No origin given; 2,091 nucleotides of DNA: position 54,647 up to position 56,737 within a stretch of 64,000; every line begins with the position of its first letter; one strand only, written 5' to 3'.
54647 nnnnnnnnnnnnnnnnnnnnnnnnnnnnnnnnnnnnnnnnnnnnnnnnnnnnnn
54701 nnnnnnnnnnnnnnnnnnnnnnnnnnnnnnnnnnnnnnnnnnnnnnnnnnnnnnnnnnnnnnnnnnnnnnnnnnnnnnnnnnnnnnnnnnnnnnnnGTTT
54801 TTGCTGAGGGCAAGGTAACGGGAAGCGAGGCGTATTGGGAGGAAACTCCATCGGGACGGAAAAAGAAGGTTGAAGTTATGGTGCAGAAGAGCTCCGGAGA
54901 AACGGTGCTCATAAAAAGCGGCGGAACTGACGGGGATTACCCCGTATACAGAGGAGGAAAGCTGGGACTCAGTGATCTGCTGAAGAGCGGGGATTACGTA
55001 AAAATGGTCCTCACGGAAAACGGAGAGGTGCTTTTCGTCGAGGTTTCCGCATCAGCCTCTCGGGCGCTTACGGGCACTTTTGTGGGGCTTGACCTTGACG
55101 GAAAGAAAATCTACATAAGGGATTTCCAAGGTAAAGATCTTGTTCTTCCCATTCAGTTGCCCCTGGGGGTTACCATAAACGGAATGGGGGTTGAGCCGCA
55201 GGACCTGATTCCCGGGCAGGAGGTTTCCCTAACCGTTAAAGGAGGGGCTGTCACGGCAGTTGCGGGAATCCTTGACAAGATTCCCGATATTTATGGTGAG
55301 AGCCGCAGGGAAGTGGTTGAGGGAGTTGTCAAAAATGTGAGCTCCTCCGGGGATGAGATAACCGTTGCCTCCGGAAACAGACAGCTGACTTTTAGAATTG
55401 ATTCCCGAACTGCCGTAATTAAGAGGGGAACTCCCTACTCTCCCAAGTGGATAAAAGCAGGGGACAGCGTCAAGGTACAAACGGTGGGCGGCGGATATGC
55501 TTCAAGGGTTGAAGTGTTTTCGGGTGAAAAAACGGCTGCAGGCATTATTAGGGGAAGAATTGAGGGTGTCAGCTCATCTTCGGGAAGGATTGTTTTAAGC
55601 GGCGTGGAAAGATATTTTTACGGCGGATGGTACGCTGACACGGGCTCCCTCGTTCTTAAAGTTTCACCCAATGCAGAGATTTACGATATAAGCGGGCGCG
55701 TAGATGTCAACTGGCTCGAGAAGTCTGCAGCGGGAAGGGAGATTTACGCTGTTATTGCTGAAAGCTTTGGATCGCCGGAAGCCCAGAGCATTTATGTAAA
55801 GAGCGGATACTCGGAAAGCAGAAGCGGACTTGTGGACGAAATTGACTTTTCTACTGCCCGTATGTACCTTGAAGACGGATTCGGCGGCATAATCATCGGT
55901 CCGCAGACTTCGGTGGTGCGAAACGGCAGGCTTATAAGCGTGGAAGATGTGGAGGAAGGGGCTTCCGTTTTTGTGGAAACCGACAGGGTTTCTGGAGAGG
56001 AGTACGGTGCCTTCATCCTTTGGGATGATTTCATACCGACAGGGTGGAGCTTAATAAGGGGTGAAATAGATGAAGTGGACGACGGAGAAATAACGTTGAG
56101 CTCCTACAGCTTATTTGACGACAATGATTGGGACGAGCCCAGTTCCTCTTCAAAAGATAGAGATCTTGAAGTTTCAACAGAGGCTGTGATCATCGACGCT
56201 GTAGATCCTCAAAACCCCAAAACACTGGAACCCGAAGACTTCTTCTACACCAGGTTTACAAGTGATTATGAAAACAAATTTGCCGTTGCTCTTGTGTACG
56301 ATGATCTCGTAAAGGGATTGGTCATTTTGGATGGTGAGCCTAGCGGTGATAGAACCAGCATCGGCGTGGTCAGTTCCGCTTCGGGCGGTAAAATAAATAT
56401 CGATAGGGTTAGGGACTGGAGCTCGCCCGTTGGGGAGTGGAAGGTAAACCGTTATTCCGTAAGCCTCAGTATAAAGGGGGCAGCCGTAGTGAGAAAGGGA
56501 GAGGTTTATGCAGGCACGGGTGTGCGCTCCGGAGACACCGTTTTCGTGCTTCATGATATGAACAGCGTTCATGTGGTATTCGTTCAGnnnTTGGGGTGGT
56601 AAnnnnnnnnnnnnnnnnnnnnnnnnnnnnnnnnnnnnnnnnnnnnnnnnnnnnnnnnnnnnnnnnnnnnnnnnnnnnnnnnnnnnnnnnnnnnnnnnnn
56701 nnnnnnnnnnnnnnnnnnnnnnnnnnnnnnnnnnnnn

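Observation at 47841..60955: The canonical csrA-flagellin adjacency is split by a ~13-kb GC-elevated surface-protein island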

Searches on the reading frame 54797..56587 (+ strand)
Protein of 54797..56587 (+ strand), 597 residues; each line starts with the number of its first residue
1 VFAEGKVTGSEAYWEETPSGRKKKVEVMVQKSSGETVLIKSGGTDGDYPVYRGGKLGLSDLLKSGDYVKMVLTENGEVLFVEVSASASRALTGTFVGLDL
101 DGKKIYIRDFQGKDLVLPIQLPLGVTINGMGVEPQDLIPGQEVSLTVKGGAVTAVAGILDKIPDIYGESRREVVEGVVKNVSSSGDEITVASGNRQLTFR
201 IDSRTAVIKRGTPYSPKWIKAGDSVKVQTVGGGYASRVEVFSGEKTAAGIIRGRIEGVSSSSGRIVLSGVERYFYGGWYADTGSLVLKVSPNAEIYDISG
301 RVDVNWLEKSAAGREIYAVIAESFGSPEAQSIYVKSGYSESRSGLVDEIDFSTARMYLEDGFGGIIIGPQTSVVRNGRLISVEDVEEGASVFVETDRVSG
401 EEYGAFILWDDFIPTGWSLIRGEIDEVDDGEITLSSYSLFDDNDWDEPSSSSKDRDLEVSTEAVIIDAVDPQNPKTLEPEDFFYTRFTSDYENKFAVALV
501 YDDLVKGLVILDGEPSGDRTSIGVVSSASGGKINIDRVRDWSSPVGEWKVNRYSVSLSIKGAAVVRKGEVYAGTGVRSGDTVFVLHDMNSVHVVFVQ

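Call 34: find_related_loci(query=A4, collection=metagenome_contigs, flank=10000)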
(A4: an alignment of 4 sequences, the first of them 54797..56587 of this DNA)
Query A4 (597 aa) in metagenome_contigs; peptide patterns used: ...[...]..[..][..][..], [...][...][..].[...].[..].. (x = any residue, [..] = any of these).
131 stretches matched a pattern; 2 encode a relative of the query (tblastn E <= 1e-3); 2 distinct loci.
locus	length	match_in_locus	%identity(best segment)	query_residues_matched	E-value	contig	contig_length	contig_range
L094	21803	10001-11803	36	2-597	3e-123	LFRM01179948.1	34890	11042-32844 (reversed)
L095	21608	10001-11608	26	47-586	5e-30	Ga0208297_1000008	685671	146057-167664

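Call 37: search_protein_families(library=pfam, proteins=[L095:624-986:+, L095:964-1452:+, L095:2275-3282:-, L095:11672-13171:+, L095:13242-14702:+, L095:15543-17225:+, L095:17595-18230:+, L095:18254-19897:+, L095:19968-21146:-], max_evalue=0.001)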
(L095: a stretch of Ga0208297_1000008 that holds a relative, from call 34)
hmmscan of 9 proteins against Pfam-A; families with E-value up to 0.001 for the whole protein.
L095:624-986:+ (120 aa): 0 families

L095:964-1452:+ (162 aa): 0 families

L095:2275-3282:- (335 aa): 4 families
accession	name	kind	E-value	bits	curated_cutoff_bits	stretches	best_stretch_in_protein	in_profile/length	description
PF00248.27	Aldo_ket_red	-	1e-34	120.4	24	1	16-200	2-199/291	Aldo/keto reductase family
PF13534.11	Fer4_17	-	7.8e-07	30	22.2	1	258-321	1-60/61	4Fe-4S dicluster domain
PF13187.11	Fer4_9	-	1.2e-05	25.7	27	1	259-320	2-50/52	4Fe-4S dicluster domain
PF13183.11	Fer4_8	-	2.4e-05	25.2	27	1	257-320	3-67/68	4Fe-4S dicluster domain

L095:11672-13171:+ (499 aa): 1 family
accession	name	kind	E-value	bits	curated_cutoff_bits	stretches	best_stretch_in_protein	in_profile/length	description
PF00395.25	SLH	-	8.2e-23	80.6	20.8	1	365-406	2-44/44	S-layer homology domain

L095:13242-14702:+ (486 aa): 1 family
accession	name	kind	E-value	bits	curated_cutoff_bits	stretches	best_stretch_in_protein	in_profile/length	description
PF01433.26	Peptidase_M1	-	3.9e-22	79.4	27.7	1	290-482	4-218/218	Peptidase family M1 domain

L095:15543-17225:+ (560 aa): 7 families
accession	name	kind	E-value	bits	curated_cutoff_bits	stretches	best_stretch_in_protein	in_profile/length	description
PF05746.21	DALR_1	-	8.5e-35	119.8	22.3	1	441-560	2-117/117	DALR anticodon binding domain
PF03485.21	Arg_tRNA_synt_N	-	3.4e-22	79.3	21.5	1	8-98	4-85/85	Arginyl tRNA synthetase N terminal domain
PF00750.26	tRNA-synt_1d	-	5e-21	75.5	23.3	1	111-406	6-301/349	tRNA synthetases class I (R), catalytic domain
PF09334.17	tRNA-synt_1g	-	1.4e-06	27.8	20.1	0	385-426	327-367/391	tRNA synthetases class I (M)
PF00133.28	tRNA-synt_1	-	1.1e-05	24.8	22.7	0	135-180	32-77/414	tRNA synthetases class I (I, L, M and V)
PF01921.24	tRNA-synt_1f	-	0.00018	21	27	0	381-426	280-323/360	tRNA synthetases class I (K)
PF01406.26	tRNA-synt_1e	-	0.00062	19.7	27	0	138-167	20-49/301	tRNA synthetases class I (C) catalytic domain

L095:17595-18230:+ (211 aa): 2 families
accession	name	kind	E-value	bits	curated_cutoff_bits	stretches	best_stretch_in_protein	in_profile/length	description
PF13483.12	Lactamase_B_3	-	4.5e-53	179.9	24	1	2-161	1-160/160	Beta-lactamase superfamily domain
PF12706.13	Lactamase_B_2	-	2.4e-11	44.1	27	1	67-162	94-200/200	Beta-lactamase superfamily domain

L095:18254-19897:+ (547 aa): 4 families
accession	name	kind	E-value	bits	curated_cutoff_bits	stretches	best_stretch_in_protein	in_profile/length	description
PF06418.20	CTP_synth_N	-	1.5e-131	438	26.1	1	18-282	1-265/265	CTP synthase N-terminus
PF00117.34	GATase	-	9.1e-41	140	22.8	1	317-539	2-188/190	Glutamine amidotransferase class-I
PF07722.19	Peptidase_C26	-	8.4e-07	29.4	20.5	1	382-523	99-219/219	Peptidase C26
PF01656.29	CbiA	-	0.0005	20.5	25.4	0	28-113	8-54/125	CobQ/CobB/MinD/ParA nucleotide binding domain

L095:19968-21146:- (392 aa): 3 families
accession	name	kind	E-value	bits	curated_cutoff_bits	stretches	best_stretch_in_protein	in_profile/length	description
PF00108.29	Thiolase_N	-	1.2e-90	303.9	26.4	1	4-261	1-259/260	Thiolase, N-terminal domain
PF02803.24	Thiolase_C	-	2.2e-44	150.5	27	1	269-390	1-122/123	Thiolase, C-terminal domain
PF22691.2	Thiolase_C_1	-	1.5e-05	25.2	28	0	286-326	14-54/144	Thiolase C-terminal domain-like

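Call 54: search_protein_representatives(protein=window:54797-56587:+)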
Query: 597 residues. Proteins with E-value up to 0.001 (for the whole library): 213; up to 1e-10: 134; up to 1e-30: 45. The best 150 are listed.
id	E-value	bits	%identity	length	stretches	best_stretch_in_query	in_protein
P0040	0.0e+00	1296.7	100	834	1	1-597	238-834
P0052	1.9e-122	426.3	37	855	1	2-597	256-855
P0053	9.6e-105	367.8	34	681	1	2-596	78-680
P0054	2.8e-74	267.2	32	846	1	4-596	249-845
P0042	6.0e-74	266.2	31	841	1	41-596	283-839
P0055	1.2e-63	232.1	29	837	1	29-597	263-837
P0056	4.5e-62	226.9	27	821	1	24-597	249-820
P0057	4.2e-60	220.4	30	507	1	2-493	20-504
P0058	2.4e-54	201.4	29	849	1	41-596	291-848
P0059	3.4e-53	197.6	26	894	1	45-596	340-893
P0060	2.3e-51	191.6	26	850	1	42-595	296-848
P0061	1.2e-50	189.2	29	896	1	41-596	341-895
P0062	7.7e-50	186.5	25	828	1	41-593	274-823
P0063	3.6e-47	177.7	27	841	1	43-595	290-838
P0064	1.6e-46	175.6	29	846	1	39-589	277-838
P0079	2.8e-39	151.7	23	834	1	5-596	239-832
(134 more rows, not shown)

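Call 55: find_encoding_contigs(protein=P0054, flank=10000, max_places=2)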
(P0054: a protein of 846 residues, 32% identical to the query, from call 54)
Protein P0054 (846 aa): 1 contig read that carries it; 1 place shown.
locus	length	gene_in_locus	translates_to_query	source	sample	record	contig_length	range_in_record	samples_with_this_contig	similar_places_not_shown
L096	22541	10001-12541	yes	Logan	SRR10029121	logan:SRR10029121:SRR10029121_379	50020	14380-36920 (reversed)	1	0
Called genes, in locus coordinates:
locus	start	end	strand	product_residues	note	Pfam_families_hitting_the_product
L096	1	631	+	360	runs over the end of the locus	PF00072:Response_reg, PF01339:CheB_methylest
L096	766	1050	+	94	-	PF04316:FlgM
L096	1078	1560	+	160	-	PF05130:FlgN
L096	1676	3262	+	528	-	PF00460:Flg_bb_rod (weak), PF22638:FlgK_D1, PF06429:Flg_bbr_C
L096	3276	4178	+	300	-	PF00669:Flagellin_N, PF00700:Flagellin_C (weak)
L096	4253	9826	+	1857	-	PF01833:TIG (weak), PF16179:RHD_dimer (faint), PF20144:TIG_SUH (faint), PF01833:TIG, PF00041:fn3 (weak)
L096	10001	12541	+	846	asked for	PF00395:SLH (weak)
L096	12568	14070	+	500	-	PF00395:SLH (weak)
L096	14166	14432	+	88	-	-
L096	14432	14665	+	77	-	-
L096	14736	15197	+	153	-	PF02623:FliW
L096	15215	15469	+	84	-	PF02599:CsrA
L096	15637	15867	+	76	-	-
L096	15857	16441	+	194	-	PF14907:NTP_transf_5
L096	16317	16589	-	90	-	-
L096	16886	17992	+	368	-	PF00669:Flagellin_N, PF00700:Flagellin_C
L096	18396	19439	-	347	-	PF03161:LAGLIDADG_2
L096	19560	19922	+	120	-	PF03646:FlaG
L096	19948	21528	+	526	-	PF02465:FliD_N, PF07195:FliD_C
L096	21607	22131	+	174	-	-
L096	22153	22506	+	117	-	PF03646:FlaG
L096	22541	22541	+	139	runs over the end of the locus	PF02561:FliS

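Call 56: find_encoding_contigs(protein=P0056, flank=10000, max_places=2)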
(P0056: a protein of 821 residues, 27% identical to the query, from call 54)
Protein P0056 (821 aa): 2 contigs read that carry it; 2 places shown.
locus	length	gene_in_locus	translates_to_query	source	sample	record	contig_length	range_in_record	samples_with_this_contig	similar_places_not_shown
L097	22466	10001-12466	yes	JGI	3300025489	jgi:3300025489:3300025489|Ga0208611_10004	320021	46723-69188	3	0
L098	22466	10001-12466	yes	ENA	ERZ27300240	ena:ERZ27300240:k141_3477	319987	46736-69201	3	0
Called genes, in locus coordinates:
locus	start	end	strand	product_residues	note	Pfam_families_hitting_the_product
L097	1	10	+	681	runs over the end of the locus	PF01627:Hpt, PF07194:P2, PF02895:H-kinase_dim, PF02518:HATPase_c, PF01584:CheW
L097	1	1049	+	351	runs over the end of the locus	PF00072:Response_reg, PF01339:CheB_methylest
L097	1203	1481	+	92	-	PF04316:FlgM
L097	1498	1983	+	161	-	PF05130:FlgN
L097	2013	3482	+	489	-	PF00460:Flg_bb_rod, PF22638:FlgK_D1, PF06429:Flg_bbr_C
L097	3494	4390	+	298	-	PF00669:Flagellin_N, PF00700:Flagellin_C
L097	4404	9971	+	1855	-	PF01833:TIG, PF20144:TIG_SUH (faint), PF01833:TIG (weak), PF16179:RHD_dimer (faint), PF01833:TIG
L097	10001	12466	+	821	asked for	PF00395:SLH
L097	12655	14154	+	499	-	PF00395:SLH (weak)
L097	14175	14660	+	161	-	PF02623:FliW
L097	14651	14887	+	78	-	PF02599:CsrA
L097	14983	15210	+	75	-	-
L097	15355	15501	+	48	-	-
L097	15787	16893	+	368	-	PF00669:Flagellin_N, PF00700:Flagellin_C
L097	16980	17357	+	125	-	PF03646:FlaG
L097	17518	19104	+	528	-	PF02465:FliD_N, PF07195:FliD_C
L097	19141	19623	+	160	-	PF05130:FlgN (weak)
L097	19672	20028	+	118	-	PF03646:FlaG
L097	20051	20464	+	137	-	PF02561:FliS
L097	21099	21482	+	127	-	PF00460:Flg_bb_rod (weak)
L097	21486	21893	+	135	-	PF00460:Flg_bb_rod, PF06429:Flg_bbr_C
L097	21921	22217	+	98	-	PF02049:FliE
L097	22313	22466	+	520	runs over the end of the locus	PF01514:YscJ_FliF, PF08345:YscJ_FliF_C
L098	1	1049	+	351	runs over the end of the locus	PF00072:Response_reg, PF01339:CheB_methylest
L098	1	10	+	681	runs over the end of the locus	PF01627:Hpt, PF07194:P2, PF02895:H-kinase_dim, PF02518:HATPase_c, PF01584:CheW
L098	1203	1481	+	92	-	PF04316:FlgM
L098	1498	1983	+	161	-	PF05130:FlgN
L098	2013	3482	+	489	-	PF00460:Flg_bb_rod, PF22638:FlgK_D1, PF06429:Flg_bbr_C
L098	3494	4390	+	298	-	PF00669:Flagellin_N, PF00700:Flagellin_C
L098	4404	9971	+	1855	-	PF01833:TIG, PF20144:TIG_SUH (faint), PF01833:TIG (weak), PF16179:RHD_dimer (faint), PF01833:TIG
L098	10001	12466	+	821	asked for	PF00395:SLH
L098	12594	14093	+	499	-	PF00395:SLH (weak)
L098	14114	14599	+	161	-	PF02623:FliW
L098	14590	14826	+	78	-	PF02599:CsrA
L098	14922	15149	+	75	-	-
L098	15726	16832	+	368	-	PF00669:Flagellin_N, PF00700:Flagellin_C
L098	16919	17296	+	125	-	PF03646:FlaG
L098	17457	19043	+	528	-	PF02465:FliD_N, PF07195:FliD_C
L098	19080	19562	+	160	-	PF05130:FlgN (weak)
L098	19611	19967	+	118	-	PF03646:FlaG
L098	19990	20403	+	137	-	PF02561:FliS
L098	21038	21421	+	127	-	PF00460:Flg_bb_rod (weak)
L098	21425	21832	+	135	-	PF00460:Flg_bb_rod, PF06429:Flg_bbr_C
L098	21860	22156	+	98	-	PF02049:FliE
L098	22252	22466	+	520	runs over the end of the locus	PF01514:YscJ_FliF, PF08345:YscJ_FliF_C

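Call 96: find_encoding_contigs(protein=P0062, flank=10000, max_places=1)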
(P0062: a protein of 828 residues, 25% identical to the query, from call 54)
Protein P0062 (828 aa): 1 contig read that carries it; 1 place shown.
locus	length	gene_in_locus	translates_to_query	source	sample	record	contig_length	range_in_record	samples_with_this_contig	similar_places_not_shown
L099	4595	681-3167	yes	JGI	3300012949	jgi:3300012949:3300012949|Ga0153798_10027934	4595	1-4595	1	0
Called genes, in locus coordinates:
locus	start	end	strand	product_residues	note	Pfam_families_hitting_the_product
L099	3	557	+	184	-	?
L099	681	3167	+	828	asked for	PF00395:SLH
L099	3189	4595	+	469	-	?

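Call 97: find_encoding_contigs(protein=P0079, flank=10000, max_places=1)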
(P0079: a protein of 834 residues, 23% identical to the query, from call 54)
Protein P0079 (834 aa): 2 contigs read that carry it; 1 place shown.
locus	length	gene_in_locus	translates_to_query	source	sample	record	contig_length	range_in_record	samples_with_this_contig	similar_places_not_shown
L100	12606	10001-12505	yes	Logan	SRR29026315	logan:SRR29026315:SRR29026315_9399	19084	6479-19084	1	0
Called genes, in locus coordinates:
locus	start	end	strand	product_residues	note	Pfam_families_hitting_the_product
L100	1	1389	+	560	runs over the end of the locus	PF02311:AraC_binding, PF07883:Cupin_2, PF10114:PocR, PF00165:HTH_AraC, PF12833:HTH_18, PF00165:HTH_AraC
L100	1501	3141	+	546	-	PF00015:MCPsignal, PF02743:dCache_1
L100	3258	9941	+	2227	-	PF01833:TIG, PF16179:RHD_dimer (faint), PF20144:TIG_SUH (faint), PF01833:TIG, PF00041:fn3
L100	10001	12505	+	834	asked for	PF00395:SLH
